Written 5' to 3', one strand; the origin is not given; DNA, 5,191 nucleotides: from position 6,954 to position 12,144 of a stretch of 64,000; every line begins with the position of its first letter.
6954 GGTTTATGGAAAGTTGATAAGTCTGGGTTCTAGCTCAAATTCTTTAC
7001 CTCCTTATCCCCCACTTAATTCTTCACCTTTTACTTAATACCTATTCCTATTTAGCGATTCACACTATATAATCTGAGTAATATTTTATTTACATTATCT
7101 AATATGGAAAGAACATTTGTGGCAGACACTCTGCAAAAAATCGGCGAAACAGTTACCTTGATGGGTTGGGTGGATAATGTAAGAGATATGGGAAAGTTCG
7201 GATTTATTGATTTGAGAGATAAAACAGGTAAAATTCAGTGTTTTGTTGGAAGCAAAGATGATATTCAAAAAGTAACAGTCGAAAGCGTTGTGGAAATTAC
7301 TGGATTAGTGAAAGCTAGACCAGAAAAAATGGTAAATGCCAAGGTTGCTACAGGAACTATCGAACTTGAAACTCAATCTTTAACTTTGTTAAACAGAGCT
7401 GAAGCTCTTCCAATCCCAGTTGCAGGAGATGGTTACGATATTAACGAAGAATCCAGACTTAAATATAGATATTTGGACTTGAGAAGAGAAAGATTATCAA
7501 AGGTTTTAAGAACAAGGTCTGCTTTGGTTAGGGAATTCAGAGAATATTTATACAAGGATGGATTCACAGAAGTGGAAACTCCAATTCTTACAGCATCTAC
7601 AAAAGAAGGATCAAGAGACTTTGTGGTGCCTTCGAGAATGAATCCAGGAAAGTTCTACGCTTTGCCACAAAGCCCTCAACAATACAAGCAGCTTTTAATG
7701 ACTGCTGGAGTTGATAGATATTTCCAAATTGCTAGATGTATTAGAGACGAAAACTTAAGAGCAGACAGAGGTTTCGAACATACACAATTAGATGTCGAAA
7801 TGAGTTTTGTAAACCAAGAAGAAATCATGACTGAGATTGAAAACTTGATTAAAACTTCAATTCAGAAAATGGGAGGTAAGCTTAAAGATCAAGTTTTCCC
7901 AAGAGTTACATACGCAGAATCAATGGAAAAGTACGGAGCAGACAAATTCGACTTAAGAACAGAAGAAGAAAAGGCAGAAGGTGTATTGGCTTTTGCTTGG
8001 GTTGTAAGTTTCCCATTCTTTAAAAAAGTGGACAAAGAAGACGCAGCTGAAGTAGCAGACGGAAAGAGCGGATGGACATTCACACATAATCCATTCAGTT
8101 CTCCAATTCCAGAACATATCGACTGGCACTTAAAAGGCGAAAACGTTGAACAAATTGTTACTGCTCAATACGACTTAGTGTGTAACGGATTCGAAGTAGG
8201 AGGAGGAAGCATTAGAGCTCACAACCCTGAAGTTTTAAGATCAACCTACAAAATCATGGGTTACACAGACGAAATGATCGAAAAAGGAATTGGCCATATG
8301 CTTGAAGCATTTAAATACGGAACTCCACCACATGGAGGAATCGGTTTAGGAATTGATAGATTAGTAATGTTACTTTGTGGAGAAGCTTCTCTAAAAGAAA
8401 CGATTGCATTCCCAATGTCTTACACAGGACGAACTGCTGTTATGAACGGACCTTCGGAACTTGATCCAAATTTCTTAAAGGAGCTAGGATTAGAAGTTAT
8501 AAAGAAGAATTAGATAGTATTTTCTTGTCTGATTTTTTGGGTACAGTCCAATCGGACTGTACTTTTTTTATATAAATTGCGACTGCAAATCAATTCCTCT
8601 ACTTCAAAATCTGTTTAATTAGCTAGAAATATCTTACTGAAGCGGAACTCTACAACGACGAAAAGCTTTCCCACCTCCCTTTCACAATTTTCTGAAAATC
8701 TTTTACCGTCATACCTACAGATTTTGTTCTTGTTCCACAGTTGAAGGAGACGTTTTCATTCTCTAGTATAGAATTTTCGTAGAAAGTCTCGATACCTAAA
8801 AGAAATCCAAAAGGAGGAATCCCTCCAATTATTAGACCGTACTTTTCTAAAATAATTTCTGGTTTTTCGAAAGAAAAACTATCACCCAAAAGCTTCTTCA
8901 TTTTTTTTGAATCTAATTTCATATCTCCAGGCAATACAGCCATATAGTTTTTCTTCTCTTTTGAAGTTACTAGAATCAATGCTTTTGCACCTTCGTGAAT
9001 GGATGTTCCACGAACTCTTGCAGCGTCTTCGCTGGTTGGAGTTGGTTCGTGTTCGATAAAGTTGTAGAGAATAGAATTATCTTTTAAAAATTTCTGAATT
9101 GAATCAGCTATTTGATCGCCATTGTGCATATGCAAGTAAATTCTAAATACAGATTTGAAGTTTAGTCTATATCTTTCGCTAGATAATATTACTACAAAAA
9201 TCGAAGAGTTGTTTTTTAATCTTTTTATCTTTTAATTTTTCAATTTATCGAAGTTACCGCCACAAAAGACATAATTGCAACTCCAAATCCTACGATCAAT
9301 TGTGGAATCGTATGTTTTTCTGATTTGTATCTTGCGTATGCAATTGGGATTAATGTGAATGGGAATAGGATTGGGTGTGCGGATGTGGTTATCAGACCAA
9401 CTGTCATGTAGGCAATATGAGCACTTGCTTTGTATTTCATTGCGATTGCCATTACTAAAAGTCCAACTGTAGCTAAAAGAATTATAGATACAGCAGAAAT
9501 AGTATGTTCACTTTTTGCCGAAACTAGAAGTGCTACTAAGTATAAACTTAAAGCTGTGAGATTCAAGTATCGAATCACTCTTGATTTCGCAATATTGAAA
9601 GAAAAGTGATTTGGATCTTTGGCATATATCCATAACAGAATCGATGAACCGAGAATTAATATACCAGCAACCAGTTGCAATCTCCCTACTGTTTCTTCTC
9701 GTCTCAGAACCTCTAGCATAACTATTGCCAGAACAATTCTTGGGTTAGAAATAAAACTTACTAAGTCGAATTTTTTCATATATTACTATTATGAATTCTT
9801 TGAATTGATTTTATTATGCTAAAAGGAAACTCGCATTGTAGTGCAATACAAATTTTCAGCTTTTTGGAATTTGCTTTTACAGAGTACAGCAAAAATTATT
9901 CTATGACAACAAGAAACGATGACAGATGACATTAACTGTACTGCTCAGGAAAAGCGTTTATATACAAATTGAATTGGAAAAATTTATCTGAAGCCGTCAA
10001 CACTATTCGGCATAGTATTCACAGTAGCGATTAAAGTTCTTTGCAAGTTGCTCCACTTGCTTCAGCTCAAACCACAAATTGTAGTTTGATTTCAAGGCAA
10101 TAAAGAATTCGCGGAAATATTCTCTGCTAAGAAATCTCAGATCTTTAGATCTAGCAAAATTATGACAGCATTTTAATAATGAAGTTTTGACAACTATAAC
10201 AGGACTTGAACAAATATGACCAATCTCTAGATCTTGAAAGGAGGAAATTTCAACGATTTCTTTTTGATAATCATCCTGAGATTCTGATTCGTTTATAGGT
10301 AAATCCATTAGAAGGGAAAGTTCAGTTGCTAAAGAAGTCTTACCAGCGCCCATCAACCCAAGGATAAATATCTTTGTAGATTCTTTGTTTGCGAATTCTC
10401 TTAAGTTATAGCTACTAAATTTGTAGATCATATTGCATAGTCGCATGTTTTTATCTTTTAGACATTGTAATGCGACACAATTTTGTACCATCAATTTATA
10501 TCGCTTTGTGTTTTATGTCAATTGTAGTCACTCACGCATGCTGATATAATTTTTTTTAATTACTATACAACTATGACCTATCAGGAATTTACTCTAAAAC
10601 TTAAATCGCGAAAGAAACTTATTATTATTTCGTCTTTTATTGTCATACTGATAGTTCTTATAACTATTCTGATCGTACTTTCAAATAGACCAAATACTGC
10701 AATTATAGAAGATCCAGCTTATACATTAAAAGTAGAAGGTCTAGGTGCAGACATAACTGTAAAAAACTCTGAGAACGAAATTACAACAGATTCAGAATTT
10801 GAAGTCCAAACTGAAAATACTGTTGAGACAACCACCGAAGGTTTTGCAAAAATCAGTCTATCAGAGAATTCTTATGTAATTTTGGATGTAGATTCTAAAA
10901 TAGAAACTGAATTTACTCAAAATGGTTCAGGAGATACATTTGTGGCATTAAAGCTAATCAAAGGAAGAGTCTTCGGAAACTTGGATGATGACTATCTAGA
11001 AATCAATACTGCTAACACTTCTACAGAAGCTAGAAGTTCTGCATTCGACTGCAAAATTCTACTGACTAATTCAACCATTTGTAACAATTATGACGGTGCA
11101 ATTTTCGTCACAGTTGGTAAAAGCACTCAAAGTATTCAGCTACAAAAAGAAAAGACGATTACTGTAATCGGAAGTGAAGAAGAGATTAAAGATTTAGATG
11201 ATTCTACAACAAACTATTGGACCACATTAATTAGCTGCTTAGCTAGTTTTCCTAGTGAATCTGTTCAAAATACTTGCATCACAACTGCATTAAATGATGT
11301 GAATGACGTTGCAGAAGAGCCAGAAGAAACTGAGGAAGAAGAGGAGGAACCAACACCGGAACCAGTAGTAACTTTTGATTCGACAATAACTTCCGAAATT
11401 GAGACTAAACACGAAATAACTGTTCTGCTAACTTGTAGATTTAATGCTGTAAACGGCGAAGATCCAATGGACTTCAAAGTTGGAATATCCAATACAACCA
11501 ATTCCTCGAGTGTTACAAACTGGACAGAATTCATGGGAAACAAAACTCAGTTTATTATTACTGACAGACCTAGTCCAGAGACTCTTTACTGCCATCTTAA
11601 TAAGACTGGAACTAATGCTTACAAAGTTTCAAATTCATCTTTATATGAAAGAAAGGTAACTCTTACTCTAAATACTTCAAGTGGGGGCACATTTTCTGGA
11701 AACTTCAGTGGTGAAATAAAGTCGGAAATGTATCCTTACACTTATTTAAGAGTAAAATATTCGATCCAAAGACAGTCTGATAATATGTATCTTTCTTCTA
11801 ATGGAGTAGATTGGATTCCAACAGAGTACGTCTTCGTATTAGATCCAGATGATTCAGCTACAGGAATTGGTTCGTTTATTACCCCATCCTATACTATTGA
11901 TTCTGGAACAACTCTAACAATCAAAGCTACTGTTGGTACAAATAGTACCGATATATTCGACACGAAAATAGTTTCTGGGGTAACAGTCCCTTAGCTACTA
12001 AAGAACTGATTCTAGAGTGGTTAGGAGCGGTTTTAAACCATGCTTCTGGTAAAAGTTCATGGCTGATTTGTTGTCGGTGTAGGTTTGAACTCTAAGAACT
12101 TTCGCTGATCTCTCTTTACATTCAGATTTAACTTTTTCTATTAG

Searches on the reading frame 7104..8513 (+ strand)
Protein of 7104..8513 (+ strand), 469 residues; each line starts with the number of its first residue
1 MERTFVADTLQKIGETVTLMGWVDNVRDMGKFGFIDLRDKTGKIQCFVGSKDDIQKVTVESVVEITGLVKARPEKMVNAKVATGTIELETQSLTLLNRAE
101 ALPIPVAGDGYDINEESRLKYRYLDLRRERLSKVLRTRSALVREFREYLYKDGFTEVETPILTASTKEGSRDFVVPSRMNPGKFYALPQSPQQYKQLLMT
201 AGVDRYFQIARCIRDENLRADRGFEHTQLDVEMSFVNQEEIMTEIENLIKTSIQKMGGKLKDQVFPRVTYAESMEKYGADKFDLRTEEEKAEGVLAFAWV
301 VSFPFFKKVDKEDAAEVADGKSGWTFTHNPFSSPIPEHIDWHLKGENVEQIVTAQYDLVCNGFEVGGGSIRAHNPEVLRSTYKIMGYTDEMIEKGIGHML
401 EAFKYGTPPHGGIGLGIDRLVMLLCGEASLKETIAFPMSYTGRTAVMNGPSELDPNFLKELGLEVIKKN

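Call 9: search_protein_families(library=pfam, proteins=[window:7104-8513:+], max_evalue=0.001)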
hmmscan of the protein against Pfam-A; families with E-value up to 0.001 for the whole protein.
window:7104-8513:+ (469 aa): 2 families
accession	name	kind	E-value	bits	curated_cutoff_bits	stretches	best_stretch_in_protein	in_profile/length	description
PF00152.25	tRNA-synt_2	-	5.7e-108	361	25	1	114-438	1-306/308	tRNA synthetases class II (D, K and N)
PF01336.31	tRNA_anti-codon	-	4.4e-15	55.8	27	1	17-93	1-72/75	OB-fold nucleic acid binding domain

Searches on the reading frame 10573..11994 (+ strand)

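Call 9: search_protein_families(library=pfam, proteins=[window:10573-11994:+], max_evalue=0.001)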
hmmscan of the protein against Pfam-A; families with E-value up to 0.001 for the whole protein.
window:10573-11994:+ (473 aa): 1 family
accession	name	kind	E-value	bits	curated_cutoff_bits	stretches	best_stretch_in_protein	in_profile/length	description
PF04773.18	FecR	-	0.00013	22.7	24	1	83-160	2-80/97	FecR protein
